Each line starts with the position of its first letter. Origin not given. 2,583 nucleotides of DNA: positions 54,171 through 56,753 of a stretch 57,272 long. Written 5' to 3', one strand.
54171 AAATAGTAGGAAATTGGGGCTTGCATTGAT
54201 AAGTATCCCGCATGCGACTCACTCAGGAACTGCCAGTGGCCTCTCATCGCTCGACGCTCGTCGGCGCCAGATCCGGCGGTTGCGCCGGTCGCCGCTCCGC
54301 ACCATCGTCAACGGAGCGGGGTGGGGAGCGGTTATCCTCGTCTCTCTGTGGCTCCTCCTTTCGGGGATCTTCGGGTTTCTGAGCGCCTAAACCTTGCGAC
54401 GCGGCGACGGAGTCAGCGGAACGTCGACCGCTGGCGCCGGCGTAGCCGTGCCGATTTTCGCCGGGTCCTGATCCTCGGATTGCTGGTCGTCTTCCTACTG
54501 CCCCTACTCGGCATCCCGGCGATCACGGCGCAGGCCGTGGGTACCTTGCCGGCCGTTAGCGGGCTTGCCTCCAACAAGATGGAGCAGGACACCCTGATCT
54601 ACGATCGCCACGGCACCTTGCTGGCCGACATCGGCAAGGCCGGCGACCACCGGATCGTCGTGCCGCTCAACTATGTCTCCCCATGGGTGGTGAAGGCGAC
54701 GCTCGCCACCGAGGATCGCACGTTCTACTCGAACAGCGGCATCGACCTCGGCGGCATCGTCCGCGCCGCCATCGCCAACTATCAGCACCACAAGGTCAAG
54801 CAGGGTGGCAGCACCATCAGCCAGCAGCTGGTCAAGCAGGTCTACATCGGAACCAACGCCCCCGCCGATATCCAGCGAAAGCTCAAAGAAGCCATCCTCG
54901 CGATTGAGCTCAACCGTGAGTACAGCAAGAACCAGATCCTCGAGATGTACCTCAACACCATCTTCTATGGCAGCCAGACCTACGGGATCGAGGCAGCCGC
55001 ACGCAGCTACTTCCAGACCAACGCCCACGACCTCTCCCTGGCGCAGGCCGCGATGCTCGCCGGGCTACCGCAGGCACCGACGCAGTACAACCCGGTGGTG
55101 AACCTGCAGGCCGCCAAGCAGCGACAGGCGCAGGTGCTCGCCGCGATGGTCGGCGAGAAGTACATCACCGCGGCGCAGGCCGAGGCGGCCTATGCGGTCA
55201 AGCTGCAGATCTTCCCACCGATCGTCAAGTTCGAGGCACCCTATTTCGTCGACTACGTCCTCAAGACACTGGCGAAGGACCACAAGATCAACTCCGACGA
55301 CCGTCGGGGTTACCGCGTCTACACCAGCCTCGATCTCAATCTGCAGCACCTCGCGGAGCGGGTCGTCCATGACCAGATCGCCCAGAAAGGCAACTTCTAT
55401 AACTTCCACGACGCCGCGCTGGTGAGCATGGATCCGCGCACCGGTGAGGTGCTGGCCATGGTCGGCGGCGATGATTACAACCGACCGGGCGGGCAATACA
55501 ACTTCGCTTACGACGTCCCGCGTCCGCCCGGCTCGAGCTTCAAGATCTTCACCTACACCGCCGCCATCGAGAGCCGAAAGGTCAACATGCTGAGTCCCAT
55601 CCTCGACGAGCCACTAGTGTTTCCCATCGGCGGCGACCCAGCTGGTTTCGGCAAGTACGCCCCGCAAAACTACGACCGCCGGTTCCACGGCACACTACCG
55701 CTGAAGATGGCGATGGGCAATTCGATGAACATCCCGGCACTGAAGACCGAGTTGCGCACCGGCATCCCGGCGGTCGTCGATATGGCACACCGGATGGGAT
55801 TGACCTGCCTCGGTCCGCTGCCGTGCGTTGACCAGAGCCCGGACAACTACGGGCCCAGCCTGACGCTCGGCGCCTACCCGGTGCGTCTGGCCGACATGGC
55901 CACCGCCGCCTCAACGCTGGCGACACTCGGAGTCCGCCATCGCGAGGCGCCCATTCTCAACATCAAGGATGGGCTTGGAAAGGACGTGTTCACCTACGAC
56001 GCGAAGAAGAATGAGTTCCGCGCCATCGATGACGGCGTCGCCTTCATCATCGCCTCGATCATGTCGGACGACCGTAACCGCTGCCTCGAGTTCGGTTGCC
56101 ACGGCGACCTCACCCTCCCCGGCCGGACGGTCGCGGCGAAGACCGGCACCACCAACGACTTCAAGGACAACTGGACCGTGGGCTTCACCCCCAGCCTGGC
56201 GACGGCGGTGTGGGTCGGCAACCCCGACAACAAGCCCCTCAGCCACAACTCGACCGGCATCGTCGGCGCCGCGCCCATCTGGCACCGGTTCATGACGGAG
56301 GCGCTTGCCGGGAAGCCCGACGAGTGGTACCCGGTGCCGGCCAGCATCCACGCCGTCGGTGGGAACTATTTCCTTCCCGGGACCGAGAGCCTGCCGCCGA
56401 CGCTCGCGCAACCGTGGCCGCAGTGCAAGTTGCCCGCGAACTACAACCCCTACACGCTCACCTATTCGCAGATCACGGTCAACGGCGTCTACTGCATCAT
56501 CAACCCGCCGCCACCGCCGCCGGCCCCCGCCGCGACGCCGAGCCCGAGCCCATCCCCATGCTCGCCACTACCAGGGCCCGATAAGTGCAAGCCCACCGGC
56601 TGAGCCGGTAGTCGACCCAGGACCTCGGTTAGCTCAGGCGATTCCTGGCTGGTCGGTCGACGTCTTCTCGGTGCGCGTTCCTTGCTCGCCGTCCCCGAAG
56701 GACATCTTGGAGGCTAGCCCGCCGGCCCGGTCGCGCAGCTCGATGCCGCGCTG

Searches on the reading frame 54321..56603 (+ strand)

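Call 54: search_protein_families(library=pfam, proteins=[window:54321-56603:+], max_evalue=0.001)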
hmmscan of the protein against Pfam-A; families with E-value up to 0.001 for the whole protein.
window:54321-56603:+ (760 aa): 2 families
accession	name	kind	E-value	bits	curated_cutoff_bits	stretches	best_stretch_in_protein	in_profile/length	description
PF00912.28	Transgly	-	7.5e-62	208.3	27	1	98-276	2-177/178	Transglycosylase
PF00905.27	Transpeptidase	-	2.8e-20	73.2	22.1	1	366-647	2-287/299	Penicillin binding protein transpeptidase domain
